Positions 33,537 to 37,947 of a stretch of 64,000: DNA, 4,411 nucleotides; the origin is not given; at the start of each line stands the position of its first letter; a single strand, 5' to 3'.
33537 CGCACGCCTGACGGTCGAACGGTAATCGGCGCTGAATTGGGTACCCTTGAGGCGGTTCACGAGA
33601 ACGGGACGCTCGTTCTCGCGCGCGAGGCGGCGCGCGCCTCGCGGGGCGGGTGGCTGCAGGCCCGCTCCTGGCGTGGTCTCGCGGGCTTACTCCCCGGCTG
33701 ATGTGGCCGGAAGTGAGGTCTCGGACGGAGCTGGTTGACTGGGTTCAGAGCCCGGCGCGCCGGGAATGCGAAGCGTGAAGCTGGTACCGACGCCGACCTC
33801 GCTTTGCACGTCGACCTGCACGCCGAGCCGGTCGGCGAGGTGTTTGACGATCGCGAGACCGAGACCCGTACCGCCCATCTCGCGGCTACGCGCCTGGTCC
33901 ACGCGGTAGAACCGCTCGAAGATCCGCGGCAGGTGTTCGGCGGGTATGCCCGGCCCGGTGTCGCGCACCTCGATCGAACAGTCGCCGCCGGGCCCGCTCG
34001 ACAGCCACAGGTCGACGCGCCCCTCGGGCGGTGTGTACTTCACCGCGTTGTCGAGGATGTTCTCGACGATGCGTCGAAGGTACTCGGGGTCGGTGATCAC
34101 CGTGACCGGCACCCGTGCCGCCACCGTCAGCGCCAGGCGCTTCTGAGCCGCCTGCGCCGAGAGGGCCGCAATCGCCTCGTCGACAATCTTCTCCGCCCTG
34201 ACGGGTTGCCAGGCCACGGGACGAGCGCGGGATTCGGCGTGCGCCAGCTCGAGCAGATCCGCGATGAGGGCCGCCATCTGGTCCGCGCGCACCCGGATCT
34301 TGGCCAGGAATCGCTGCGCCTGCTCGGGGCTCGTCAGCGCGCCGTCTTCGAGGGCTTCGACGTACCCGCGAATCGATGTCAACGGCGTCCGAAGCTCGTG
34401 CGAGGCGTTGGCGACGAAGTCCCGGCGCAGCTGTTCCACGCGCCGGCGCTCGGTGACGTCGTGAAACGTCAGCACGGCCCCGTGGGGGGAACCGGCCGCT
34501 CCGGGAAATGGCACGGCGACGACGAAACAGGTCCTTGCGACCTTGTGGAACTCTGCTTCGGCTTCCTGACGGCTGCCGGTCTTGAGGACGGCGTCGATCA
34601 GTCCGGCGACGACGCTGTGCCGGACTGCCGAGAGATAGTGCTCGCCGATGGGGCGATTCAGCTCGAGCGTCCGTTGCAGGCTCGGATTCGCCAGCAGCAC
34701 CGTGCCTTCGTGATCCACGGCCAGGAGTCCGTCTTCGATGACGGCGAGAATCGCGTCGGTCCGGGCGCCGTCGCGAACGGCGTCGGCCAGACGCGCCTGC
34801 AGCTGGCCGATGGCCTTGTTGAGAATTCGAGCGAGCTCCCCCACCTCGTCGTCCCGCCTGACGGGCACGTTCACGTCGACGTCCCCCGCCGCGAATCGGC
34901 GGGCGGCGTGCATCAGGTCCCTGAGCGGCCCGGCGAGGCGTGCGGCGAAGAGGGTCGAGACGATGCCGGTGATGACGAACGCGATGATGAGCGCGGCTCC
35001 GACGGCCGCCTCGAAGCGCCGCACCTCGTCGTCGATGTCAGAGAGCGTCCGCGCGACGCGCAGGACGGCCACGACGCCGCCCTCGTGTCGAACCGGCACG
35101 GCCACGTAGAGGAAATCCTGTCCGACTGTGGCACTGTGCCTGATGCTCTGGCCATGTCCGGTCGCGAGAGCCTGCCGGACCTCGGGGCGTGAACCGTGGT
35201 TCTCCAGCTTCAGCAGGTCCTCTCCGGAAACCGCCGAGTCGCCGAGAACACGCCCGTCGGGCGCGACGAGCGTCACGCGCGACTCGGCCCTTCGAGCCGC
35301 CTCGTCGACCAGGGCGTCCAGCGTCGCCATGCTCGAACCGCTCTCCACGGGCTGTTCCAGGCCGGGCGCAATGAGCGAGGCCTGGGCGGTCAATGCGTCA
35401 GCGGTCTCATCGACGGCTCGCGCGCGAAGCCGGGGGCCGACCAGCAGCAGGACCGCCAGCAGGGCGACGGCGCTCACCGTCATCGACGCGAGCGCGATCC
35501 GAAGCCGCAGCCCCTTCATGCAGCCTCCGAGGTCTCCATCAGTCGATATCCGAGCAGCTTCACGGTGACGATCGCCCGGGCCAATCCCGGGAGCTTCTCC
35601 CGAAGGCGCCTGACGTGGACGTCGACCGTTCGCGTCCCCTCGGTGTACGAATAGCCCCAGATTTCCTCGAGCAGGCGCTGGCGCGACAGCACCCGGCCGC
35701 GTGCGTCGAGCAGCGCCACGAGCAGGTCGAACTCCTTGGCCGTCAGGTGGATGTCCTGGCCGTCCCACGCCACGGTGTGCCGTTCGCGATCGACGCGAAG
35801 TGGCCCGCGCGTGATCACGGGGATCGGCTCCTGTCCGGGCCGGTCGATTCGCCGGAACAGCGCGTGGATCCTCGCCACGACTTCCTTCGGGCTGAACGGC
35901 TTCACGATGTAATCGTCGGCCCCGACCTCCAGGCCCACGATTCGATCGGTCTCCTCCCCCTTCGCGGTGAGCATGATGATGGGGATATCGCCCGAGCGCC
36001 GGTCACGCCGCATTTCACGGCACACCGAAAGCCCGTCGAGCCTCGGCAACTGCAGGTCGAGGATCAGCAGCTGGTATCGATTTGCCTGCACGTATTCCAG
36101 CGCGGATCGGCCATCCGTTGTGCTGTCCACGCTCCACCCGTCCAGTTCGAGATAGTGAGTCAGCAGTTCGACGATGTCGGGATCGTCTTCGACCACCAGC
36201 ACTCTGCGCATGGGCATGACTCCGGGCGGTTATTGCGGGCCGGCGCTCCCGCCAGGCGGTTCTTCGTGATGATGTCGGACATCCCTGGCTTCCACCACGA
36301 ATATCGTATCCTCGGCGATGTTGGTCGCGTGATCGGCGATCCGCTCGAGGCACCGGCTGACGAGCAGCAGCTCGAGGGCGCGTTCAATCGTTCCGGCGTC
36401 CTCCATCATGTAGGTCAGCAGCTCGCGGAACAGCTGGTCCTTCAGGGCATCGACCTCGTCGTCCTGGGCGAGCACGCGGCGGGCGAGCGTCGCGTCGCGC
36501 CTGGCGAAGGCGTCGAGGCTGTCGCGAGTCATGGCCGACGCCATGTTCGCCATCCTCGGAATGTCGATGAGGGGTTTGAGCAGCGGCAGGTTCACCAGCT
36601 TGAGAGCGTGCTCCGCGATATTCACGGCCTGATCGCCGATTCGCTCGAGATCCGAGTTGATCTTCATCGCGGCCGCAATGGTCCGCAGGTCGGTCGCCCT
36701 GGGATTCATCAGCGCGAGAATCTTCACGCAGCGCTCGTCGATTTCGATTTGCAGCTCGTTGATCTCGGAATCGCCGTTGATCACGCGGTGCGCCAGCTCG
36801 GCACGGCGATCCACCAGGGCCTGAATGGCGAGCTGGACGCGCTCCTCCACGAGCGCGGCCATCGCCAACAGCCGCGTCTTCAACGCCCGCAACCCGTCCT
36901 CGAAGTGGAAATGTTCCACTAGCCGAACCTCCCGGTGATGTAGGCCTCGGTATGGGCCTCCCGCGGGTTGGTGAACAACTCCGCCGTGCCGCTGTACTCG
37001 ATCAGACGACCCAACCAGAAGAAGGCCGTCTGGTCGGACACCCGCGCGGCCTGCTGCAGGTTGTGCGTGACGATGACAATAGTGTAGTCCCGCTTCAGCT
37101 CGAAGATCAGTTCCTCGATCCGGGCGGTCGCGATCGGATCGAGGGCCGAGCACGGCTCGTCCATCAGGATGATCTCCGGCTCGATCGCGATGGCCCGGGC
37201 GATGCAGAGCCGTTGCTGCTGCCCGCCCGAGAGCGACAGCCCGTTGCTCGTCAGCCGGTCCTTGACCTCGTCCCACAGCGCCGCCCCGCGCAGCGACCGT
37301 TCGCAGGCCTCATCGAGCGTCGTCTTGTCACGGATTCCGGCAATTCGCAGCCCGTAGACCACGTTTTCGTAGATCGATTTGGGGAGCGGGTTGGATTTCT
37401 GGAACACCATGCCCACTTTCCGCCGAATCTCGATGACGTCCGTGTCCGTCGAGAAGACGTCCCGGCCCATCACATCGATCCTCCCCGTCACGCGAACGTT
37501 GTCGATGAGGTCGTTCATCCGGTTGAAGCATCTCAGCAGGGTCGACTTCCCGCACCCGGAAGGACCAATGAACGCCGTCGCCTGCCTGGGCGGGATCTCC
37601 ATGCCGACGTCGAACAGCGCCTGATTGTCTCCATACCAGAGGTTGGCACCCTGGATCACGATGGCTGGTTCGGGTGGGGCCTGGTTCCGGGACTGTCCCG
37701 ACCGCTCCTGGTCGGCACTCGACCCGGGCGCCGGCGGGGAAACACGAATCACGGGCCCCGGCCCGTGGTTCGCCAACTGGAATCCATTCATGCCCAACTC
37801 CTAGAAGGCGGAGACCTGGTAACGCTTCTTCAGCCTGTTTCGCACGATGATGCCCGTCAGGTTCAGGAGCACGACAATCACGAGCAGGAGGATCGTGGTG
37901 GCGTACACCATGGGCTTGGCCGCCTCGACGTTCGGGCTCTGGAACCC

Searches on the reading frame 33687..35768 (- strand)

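Call 74: search_protein_families(library=ncbifam, proteins=[window:33687-35768:-], max_evalue=0.00001)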
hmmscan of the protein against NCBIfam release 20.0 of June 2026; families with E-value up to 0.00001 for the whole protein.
window:33687-35768:- (693 aa): 81 families (the best 25 are shown)
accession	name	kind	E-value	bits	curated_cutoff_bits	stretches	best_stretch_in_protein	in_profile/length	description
NF046044.1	PnpS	equivalog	2.2e-105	352.9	400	1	281-669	1-390/390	two-component system histidine kinase PnpS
NF033092.0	HK_WalK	equivalog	1.8e-98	330.7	725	1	96-669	14-593/594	cell wall metabolism sensor histidine kinase WalK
TIGR02966.1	phoR_proteo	equivalog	3.4e-86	289.3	334.2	1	336-667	7-332/333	phosphate regulon sensor histidine kinase PhoR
NF008468.0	PRK11360.1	equivalog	5.5e-61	206.7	646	1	210-673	152-611/616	two-component system sensor histidine kinase AtoS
NF008312.0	PRK11100.1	equivalog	2.7e-56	191.4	356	2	450-669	258-473/477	two-component system sensor histidine kinase CreC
NF041735.1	hist_kin_RppB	equivalog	1.2e-55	189.1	400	1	449-669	217-438/438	two-component system sensor histidine kinase RppB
NF033093.1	HK_VicK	exception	3.7e-54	184.1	680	1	247-669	7-434/448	cell wall metabolism sensor histidine kinase VicK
NF053855.1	HisKinPhoRBctds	equivalog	3.9e-53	180.8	500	1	146-666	60-579/583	two-component system sensor histidine kinase PhoR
NF008235.0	PRK11006.1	equivalog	7.1e-53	180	390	1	432-669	188-422/431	phosphate regulon sensor histidine kinase PhoR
NF045911.1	TCSHisKinNblS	equivalog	3.5e-52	177.6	1000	1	208-666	134-616/621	two-component system sensor histidine kinase NblS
NF040691.1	MtrAB_MtrB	equivalog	9.9e-49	166.7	450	2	440-675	263-497/507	MtrAB system histidine kinase MtrB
NF012163.2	BaeS_SmeS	equivalog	2.3e-48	165.3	500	1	443-654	235-442/457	sensor histidine kinase efflux regulator BaeS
TIGR01386.1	cztS_silS_copS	subfamily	1.7e-47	162.4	292.55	2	449-669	242-457/457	heavy metal sensor histidine kinase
NF011874.0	PRK15347.1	equivalog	5.6e-44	150.4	852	1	449-672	399-616/921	two component system sensor kinase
NF008302.0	PRK11091.1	equivalog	1.4e-43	149.1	838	1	406-672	233-507/779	aerobic respiration two-component sensor histidine kinase ArcB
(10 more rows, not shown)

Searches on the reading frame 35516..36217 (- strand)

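Call 74: search_protein_families(library=ncbifam, proteins=[window:35516-36217:-], max_evalue=0.00001)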
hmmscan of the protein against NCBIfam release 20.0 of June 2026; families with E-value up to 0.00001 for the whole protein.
window:35516-36217:- (233 aa): 90 families (the best 25 are shown)
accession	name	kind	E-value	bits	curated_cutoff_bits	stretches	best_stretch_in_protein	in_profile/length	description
TIGR02154.1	PhoB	equivalog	4.1e-66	222.5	296.2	1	4-226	3-225/226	phosphate regulon transcriptional regulator PhoB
NF040689.1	MtrAB_MtrA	equivalog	1.5e-63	214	300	1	6-225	1-217/219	MtrAB system response regulator MtrA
NF008296.0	PRK11083.1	equivalog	1.7e-62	210.8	273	1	2-226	2-225/228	two-component system response regulator CreB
NF045944.1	ResRegRpaBCyano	equivalog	1.8e-60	204.1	330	1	7-225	1-226/229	response regulator transcription factor RpaB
NF053854.1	RespRegPhoBBctds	equivalog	1.9e-59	200.7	270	1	6-226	1-224/225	two-component system response regulator PhoB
NF007982.1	PRK10710.1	equivalog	3.3e-58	197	380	1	4-225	8-226/235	envelope stress response regulator BaeR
NF040534.1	resp_reg_YycF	equivalog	1.7e-56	191.1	340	1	5-226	2-227/231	response regulator YycF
NF041733.1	resp_reg_CseB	equivalog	1.9e-55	187.7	350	1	5-227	2-227/228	two-component system response regulator CseB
NF033117.2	vanR_ACDEGLN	exception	1.3e-54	185.2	350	1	6-224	1-223/226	VanR-ABDEGLN family response regulator transcription factor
NF007005.1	PRK09468.1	equivalog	5.5e-53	179.8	331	1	4-227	4-232/237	osmolarity response regulator transcription factor OmpR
TIGR01387.1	cztR_silR_copR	subfamily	8.4e-51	172.7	279.2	1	6-225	1-217/218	heavy metal response regulator transcription factor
NF041734.1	resp_reg_RppA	equivalog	3.9e-49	167.1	250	1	5-227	2-228/229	two-component system response regulator RppA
NF007546.0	PRK10161.1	equivalog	1.2e-48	165.7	471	1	4-226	3-225/229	phosphate response regulator transcription factor PhoB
NF041209.1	resp_regPieR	equivalog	3.8e-47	160.9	450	1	5-229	2-230/231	two component system response regulator PieR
NF033120.0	vanR_FM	exception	1e-46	159.5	460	1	5-212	5-212/231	vancomycin resistance response regulator transcription factor, VanR-F/VanR-M family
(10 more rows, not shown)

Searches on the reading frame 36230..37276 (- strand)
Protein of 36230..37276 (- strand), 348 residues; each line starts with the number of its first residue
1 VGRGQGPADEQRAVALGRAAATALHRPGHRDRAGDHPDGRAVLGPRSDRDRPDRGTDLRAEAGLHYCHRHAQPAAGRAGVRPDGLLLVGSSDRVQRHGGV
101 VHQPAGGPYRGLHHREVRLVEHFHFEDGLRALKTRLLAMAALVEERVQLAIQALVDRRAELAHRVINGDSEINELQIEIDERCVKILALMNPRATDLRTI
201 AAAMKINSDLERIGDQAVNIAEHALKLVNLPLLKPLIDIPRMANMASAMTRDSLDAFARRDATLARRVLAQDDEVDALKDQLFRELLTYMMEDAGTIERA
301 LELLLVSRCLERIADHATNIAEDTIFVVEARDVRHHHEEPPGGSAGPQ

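Call 74: search_protein_families(library=ncbifam, proteins=[window:36230-37276:-], max_evalue=0.00001)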
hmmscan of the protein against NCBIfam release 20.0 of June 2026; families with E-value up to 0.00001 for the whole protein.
window:36230-37276:- (348 aa): 2 families
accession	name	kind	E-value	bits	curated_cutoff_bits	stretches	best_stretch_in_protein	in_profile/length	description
TIGR02135.1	phoU_full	equivalog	2.6e-64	216.7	130.25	1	124-331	2-210/212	phosphate signaling complex protein PhoU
NF008332.0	PRK11115.1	equivalog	3.1e-53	180.7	342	1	124-338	13-227/239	phosphate signaling complex protein PhoU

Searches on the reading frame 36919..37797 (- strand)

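Call 74: search_protein_families(library=ncbifam, proteins=[window:36919-37797:-], max_evalue=0.00001)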
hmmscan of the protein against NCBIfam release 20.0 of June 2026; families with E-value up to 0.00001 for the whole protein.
window:36919-37797:- (292 aa): 182 families (the best 25 are shown)
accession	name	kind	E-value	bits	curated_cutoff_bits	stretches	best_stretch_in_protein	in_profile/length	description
TIGR00972.1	3a0107s01c2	equivalog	2.6e-118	393.8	343.2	1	47-292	3-248/248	phosphate ABC transporter ATP-binding protein PstB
NF010860.0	PRK14267.1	equivalog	1.3e-90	303.5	412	1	45-292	4-253/253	phosphate ABC transporter ATP-binding protein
NF010851.0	PRK14258.1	subfamily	1.7e-78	263.7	425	1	44-291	6-260/261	phosphate ABC transporter ATP-binding protein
NF010864.0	PRK14271.1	equivalog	2.6e-70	236.6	561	1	44-290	20-265/276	phosphate ABC transporter ATP-binding protein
NF010840.0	PRK14246.1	equivalog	2.8e-69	233.6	425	1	52-291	17-256/257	phosphate ABC transporter ATP-binding protein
NF008338.0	PRK11124.1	equivalog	2.2e-44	151.8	369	1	45-287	2-240/242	arginine ABC transporter ATP-binding protein ArtP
TIGR01186.1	proV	subfamily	1.9e-41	142.4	326.6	1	56-288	4-231/363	betaine/proline/choline family ABC transporter ATP-binding protein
NF008428.0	PRK11264.1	equivalog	1.4e-39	135.8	406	1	54-287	12-244/250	L-cystine ABC transporter ATP-binding protein TcyN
NF007027.0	PRK09493.1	equivalog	7.6e-39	133.5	379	1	54-282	10-231/240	glutamine ABC transporter ATP-binding protein GlnQ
TIGR04521.1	ECF_ATPase_2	equivalog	8.6e-39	133.3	330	1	58-281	18-239/279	energy-coupling factor transporter ATPase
TIGR02314.1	ABC_MetN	equivalog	5.4e-38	130.9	499.7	1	59-288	19-242/343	methionine ABC transporter ATP-binding protein MetN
TIGR03005.1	ectoine_ehuA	equivalog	2.9e-37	128.3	345.4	1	54-287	9-247/252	ectoine/hydroxyectoine ABC transporter ATP-binding protein EhuA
TIGR03415.1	ABC_choXWV_ATP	equivalog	1.7e-36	126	483.75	1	73-287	52-265/382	choline ABC transporter ATP-binding protein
TIGR00968.1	3a0106s01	subfamily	2.2e-35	122.3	342.75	1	46-286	1-230/237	sulfate ABC transporter ATP-binding protein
TIGR02315.1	ABC_phnC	equivalog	5.1e-35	121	266.1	1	48-263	4-222/243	phosphonate ABC transporter ATP-binding protein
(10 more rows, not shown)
